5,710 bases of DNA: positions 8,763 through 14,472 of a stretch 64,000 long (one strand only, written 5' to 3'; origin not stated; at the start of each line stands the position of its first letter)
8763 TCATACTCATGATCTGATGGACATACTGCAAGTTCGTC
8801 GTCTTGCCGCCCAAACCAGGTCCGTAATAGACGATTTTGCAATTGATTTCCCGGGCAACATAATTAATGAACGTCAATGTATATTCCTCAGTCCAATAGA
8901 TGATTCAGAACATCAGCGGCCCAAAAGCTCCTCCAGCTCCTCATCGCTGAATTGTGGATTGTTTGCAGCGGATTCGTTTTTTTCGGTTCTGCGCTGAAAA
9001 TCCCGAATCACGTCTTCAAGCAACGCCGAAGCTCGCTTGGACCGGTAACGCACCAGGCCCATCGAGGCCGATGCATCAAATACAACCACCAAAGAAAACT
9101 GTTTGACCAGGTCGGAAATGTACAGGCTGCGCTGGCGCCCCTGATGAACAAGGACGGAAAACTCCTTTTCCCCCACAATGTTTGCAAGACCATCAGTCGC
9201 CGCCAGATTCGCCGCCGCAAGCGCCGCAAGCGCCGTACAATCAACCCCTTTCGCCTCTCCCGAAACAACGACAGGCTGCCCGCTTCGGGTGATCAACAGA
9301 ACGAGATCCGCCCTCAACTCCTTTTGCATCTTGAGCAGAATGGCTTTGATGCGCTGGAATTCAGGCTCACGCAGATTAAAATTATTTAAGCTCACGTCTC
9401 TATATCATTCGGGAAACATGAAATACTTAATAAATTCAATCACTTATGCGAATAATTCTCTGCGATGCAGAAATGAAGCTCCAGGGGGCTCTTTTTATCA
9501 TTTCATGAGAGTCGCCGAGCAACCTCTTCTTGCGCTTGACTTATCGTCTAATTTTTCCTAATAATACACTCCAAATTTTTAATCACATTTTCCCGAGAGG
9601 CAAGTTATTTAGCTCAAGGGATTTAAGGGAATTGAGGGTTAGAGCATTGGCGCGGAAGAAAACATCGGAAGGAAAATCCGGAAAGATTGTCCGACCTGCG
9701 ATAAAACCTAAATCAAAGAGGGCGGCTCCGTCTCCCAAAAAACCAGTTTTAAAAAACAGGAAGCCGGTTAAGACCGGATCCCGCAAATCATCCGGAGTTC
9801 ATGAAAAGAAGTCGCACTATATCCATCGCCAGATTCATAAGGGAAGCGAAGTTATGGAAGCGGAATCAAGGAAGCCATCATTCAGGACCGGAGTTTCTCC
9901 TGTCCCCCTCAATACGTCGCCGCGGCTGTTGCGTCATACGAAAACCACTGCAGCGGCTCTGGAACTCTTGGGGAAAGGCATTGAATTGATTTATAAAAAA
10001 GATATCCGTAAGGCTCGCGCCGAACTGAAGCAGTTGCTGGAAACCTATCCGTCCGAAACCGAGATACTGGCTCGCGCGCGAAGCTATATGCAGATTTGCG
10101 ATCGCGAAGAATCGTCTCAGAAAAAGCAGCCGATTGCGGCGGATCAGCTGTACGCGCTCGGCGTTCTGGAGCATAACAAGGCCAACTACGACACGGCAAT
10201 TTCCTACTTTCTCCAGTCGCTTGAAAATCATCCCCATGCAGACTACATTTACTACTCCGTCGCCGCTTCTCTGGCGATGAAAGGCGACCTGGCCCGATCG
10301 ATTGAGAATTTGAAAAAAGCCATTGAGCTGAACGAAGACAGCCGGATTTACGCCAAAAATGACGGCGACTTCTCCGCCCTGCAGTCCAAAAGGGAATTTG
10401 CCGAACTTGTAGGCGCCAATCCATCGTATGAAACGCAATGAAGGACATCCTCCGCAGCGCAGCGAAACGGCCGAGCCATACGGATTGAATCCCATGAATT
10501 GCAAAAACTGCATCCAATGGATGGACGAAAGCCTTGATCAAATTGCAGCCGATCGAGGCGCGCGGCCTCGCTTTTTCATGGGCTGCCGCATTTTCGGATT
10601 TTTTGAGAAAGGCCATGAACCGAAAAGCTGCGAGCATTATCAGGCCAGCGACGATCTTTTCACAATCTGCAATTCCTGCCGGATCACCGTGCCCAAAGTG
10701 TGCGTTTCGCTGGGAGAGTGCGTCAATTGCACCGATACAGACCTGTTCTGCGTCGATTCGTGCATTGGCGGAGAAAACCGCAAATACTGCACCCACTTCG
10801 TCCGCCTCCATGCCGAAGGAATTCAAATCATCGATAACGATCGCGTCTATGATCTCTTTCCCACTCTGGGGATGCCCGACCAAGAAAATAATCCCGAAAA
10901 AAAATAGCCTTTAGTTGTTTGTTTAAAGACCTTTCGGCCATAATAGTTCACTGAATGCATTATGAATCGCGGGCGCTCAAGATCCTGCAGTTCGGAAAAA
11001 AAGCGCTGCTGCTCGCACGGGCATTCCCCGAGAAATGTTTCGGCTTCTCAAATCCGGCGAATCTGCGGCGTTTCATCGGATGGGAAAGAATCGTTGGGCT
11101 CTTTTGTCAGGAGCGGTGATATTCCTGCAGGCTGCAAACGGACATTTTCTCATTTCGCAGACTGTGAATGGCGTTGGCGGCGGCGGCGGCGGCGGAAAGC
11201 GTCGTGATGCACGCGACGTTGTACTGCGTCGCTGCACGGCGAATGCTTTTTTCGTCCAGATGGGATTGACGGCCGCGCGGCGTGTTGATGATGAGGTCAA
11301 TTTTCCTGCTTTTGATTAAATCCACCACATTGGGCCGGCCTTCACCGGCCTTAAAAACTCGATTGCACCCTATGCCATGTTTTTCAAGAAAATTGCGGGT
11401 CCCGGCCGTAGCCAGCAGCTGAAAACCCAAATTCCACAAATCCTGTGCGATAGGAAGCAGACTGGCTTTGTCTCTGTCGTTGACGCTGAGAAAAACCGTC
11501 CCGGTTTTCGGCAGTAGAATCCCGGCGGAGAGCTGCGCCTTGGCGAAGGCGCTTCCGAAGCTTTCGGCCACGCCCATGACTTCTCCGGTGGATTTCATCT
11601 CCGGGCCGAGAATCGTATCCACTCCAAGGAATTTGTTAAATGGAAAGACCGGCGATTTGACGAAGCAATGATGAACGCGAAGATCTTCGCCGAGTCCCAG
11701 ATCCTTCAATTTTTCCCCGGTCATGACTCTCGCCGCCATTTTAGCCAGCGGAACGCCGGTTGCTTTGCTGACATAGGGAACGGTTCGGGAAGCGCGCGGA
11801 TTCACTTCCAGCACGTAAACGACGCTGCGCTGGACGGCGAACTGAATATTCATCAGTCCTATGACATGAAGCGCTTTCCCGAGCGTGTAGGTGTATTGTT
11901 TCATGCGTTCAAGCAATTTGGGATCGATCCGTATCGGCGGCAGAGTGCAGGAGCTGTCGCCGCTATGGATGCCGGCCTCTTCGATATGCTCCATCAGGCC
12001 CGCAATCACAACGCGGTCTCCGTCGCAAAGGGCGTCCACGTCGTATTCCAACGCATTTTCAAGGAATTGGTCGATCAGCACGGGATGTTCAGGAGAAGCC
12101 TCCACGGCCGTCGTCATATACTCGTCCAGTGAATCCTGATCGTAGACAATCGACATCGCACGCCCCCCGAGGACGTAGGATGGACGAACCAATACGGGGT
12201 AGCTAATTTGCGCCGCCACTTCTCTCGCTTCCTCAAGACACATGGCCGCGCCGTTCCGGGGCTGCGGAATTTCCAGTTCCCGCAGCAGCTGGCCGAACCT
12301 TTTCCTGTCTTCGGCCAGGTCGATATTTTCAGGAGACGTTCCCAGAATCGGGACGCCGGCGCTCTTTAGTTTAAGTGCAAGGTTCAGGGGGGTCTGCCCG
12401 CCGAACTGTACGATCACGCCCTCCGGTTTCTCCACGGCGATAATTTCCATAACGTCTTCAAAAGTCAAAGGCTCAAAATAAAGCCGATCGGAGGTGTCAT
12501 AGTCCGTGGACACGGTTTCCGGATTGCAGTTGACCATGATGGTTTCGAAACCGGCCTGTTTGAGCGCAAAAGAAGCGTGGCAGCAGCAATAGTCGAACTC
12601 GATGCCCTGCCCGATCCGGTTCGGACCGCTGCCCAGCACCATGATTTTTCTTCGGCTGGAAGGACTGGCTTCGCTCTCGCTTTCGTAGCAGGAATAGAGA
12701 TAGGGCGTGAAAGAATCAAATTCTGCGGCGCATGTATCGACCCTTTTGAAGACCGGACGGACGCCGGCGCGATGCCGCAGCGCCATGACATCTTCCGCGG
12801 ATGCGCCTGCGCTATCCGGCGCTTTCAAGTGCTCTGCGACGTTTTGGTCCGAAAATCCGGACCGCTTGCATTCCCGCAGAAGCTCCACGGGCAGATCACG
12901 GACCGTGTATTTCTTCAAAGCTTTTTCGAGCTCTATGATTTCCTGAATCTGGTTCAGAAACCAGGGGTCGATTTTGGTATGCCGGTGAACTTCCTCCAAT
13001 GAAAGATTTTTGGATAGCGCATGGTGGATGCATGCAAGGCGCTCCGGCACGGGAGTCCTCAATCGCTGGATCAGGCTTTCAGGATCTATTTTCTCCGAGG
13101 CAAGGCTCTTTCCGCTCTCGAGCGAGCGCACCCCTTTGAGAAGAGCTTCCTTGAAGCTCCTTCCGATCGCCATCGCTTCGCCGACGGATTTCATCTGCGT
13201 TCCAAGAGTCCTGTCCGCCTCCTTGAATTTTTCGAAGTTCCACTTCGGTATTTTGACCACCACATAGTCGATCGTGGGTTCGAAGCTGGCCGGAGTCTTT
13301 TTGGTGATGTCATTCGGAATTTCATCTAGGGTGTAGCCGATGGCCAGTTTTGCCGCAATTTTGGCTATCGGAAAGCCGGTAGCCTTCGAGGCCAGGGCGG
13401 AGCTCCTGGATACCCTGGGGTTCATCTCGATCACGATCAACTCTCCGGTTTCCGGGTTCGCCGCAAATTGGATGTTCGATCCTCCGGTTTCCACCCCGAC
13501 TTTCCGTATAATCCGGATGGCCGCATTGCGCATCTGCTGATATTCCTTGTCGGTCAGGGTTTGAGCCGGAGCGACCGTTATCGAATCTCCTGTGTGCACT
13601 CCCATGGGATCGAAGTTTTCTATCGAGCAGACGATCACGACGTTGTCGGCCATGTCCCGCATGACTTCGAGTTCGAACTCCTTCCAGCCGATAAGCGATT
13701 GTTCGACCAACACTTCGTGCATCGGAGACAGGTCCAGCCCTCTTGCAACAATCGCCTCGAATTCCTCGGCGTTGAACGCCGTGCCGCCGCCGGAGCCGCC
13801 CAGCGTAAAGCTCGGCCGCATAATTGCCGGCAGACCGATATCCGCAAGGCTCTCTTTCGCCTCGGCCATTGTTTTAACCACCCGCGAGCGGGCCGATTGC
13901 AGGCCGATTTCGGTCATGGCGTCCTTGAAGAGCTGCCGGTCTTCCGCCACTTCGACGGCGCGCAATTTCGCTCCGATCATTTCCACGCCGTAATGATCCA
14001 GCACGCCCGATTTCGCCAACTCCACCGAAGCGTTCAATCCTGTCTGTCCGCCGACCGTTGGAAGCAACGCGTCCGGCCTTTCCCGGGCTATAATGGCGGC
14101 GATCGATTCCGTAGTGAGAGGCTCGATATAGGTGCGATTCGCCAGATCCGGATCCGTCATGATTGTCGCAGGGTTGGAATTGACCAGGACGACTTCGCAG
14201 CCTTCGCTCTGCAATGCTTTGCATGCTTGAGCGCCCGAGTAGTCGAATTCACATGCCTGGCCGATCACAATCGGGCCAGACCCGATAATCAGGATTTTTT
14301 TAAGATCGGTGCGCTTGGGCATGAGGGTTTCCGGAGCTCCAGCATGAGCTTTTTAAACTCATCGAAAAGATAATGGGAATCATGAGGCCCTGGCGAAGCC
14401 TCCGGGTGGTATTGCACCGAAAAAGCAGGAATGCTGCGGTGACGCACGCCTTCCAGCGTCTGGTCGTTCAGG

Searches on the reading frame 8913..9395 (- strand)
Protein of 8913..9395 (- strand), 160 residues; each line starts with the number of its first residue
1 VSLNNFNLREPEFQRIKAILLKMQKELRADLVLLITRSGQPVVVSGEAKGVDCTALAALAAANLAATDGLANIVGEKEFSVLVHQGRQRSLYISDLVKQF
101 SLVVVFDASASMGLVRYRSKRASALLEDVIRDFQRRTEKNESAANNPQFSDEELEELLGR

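Call 49: search_protein_families(library=pfam, proteins=[window:8913-9395:-], max_evalue=0.0001)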
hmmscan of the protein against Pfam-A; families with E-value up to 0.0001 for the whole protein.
window:8913-9395:- (160 aa): 1 family
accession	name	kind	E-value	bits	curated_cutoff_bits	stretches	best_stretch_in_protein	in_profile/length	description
PF03259.23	Robl_LC7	-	6.8e-07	29.4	23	1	19-106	5-91/91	Roadblock/LC7 domain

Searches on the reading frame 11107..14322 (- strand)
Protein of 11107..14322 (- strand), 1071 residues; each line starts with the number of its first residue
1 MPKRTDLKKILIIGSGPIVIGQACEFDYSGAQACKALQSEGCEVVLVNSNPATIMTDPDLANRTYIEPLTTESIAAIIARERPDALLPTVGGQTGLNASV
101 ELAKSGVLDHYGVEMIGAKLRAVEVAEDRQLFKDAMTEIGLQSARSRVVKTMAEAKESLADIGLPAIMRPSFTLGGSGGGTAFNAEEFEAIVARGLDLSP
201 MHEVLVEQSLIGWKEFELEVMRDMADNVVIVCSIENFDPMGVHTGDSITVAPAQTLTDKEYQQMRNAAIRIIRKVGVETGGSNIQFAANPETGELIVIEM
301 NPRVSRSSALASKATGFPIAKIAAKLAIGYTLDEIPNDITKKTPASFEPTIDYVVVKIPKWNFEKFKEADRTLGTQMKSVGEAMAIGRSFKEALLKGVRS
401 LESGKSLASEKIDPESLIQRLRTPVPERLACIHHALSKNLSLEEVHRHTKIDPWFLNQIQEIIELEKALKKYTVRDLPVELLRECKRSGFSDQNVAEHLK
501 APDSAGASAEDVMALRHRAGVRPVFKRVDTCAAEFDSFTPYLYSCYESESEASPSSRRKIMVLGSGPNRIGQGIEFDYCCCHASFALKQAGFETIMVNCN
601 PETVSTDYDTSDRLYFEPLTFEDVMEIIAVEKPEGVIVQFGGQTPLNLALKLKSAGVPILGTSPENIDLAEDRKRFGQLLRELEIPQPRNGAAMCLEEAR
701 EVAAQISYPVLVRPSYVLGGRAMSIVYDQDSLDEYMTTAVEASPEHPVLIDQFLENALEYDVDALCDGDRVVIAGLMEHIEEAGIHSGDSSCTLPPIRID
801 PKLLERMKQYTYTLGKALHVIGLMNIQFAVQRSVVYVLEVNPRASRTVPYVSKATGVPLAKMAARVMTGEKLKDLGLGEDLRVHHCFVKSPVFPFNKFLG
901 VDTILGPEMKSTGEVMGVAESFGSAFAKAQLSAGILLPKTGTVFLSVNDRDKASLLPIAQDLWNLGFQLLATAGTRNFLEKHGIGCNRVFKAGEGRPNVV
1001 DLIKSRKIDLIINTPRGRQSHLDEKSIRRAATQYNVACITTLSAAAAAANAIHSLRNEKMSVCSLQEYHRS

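Call 49: search_protein_families(library=pfam, proteins=[window:11107-14322:-], max_evalue=0.0001)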
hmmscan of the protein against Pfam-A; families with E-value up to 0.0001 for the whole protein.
window:11107-14322:- (1071 aa): 10 families
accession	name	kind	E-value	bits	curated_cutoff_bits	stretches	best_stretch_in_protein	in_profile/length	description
PF02786.22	CPSase_L_D2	-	2.5e-107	357.6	19.8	2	128-334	1-210/211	Carbamoyl-phosphate synthase L chain, ATP binding domain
PF25596.1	CPSase_L_D1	-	7.3e-100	329.5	27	2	557-668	2-117/118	Carbamoyl phosphate synthase preATP-grasp domain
PF02787.25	CPSase_L_D3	-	9.7e-27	93.2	26.6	1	419-497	1-78/80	Carbamoyl-phosphate synthetase large chain, oligomerisation domain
PF02142.27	MGS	-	5.8e-22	78.1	24.1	1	955-1040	2-94/94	MGS-like domain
PF07478.18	Dala_Dala_lig_C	-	1.5e-12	47.9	24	1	698-843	27-175/204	D-ala D-ala ligase C-terminus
PF02222.28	ATP-grasp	-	1.1e-11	45.2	27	1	679-844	2-163/179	ATP-grasp domain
PF15632.11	ATPgrasp_Ter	-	1.1e-10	41.8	29.1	1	748-874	5-116/131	ATP-grasp in the biosynthetic pathway with Ter operon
PF02655.19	ATP-grasp_3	-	1e-06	29.3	23.2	0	672-844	3-157/160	ATP-grasp domain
PF13535.11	ATP-grasp_4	-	1.6e-06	28.3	27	0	201-303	52-151/160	ATP-grasp domain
PF01071.24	GARS_A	-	4.7e-06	27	27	0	678-773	8-107/194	Phosphoribosylglycinamide synthetase, ATP-grasp (A) domain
